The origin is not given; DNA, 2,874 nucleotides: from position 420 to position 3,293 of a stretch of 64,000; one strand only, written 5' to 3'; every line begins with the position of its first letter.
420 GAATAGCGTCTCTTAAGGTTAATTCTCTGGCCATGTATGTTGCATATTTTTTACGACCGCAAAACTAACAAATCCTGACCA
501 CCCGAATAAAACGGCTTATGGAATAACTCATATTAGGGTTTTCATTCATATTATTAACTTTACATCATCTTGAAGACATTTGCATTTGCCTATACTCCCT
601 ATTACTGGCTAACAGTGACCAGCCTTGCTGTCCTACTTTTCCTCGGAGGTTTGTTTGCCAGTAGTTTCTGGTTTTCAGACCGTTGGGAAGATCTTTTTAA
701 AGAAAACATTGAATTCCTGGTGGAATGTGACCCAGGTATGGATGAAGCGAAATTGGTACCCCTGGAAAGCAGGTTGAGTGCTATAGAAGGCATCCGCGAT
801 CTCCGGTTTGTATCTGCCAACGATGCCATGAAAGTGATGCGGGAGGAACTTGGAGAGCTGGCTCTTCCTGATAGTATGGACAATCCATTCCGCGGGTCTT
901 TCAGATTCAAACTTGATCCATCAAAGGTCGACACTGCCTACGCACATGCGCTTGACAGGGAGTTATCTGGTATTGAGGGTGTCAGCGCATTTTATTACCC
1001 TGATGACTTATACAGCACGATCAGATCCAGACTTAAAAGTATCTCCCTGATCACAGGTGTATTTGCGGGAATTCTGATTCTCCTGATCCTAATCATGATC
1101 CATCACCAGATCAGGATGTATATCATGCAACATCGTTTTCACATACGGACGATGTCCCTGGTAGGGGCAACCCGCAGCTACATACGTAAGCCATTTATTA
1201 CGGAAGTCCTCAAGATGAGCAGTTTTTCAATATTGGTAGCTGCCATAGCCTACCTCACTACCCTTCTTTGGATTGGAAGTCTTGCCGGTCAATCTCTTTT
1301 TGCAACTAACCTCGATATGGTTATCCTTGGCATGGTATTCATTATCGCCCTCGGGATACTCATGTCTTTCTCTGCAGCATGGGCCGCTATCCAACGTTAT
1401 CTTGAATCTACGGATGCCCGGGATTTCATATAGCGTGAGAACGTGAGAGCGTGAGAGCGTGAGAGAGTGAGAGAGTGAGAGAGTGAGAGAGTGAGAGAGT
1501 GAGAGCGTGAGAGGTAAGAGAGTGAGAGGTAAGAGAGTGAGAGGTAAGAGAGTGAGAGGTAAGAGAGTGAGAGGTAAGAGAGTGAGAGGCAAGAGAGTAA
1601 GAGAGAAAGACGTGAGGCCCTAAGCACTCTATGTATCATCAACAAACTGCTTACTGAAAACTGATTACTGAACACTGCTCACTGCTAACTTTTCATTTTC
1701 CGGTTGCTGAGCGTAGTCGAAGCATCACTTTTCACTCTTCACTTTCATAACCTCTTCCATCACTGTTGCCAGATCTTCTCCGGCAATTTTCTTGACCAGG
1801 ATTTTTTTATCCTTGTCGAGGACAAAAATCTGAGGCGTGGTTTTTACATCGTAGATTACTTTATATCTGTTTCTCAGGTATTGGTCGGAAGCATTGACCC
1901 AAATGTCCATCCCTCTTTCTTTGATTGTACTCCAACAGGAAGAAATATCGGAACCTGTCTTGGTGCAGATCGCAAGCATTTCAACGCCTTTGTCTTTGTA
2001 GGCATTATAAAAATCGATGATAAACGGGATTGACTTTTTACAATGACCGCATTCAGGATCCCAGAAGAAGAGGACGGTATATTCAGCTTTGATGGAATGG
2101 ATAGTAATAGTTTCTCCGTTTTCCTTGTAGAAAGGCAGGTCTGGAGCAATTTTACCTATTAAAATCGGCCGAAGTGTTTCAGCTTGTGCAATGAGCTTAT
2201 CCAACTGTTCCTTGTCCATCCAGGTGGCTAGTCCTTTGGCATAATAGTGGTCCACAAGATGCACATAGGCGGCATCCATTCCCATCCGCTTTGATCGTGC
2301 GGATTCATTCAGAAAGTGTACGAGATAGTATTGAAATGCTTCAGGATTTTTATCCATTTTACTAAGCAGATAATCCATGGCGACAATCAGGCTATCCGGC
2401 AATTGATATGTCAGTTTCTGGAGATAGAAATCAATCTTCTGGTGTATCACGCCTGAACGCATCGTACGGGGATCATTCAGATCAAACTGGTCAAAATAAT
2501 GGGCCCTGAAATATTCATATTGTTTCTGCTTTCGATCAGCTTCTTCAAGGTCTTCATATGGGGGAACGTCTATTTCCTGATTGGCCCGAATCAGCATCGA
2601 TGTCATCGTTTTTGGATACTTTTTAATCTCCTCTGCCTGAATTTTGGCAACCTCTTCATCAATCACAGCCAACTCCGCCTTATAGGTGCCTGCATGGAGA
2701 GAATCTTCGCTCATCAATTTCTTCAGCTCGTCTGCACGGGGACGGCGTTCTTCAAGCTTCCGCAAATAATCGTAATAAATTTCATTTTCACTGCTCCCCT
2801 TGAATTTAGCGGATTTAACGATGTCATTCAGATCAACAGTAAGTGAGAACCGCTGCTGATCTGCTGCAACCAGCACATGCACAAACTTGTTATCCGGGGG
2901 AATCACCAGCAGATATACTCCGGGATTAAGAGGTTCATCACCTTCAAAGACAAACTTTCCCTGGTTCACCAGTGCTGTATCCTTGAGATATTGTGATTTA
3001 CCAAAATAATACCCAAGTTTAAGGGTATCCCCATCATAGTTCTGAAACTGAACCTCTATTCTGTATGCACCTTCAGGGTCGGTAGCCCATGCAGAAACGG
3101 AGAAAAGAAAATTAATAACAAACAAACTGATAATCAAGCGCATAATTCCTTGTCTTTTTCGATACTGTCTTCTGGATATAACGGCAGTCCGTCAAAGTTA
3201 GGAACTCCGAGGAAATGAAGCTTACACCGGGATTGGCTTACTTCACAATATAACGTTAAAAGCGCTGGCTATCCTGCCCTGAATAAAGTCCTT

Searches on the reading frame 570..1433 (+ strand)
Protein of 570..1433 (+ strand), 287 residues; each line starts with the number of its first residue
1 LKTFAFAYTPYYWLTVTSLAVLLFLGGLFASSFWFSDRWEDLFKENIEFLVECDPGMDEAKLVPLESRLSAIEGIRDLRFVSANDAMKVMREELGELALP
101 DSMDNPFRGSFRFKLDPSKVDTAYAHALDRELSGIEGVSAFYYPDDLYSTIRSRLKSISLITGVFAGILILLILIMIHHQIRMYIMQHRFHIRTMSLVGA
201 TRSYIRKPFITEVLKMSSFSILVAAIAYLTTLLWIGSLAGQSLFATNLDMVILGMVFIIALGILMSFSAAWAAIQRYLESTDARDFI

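Call 10: search_protein_families(library=pfam, proteins=[window:570-1433:+])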
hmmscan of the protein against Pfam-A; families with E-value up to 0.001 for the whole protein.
window:570-1433:+ (287 aa): 3 families
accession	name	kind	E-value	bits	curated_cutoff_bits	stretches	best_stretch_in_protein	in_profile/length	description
PF18075.7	FtsX_ECD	-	1.9e-08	35.3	23.5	1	51-139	5-94/96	FtsX extracellular domain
PF02687.27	FtsX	-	1.3e-07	32.2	25.5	1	164-278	2-116/120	FtsX-like permease C-terminal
PF06146.17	PsiE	-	0.00047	20.8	23.9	1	153-229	33-108/122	Phosphate-starvation-inducible E family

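Call 33: find_encoding_contigs(protein=window:570-1433:+, flank=1500, max_places=10)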
Protein window:570-1433:+ (287 aa): 2 contigs read that carry it; 1 place shown.
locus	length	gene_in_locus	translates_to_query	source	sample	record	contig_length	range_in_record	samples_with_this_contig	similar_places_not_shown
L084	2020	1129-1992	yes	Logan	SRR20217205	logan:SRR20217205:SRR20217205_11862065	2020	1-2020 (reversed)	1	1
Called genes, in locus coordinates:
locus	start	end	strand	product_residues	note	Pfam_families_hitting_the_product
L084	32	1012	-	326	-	PF02779:Transket_pyr, PF02780:Transketolase_C, PF17147:PFOR_II (weak)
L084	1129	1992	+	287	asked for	PF18075:FtsX_ECD, PF02687:FtsX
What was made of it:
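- Tried and rejected: FtsX gave a contig that ends inside the array (call 33).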

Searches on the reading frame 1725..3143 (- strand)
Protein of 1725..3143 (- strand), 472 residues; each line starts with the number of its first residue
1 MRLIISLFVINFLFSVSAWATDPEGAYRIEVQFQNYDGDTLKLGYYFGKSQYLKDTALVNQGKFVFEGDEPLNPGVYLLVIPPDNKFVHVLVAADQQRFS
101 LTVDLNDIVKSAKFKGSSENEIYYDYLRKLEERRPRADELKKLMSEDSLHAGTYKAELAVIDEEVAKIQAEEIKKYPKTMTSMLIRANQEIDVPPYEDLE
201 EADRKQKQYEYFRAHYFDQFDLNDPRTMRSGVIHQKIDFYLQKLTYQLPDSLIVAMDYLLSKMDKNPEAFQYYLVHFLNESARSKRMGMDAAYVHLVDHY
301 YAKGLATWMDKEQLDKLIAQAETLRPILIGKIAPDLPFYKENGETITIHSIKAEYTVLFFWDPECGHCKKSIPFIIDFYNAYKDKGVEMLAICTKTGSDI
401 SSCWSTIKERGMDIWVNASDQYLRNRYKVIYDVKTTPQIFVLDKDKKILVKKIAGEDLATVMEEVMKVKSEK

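Call 10: search_protein_families(library=pfam, proteins=[window:1725-3143:-])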
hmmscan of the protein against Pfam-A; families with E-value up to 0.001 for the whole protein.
window:1725-3143:- (472 aa): 5 families
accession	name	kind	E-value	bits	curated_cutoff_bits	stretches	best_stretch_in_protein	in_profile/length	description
PF00578.27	AhpC-TSA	-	2.9e-13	50.3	26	1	329-448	1-121/124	AhpC/TSA family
PF08534.16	Redoxin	-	2.2e-11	44.2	26.6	1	330-455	3-135/148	Redoxin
PF13905.12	Thioredoxin_8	-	5.9e-11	43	27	1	354-448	2-94/94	Thioredoxin-like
PF17127.10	DUF5106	-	1.6e-10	42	28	1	204-318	29-145/151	Domain of unknown function (DUF5106)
PF14289.11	DUF4369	-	2e-10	41.5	25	1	27-123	1-91/91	Domain of unknown function (DUF4369)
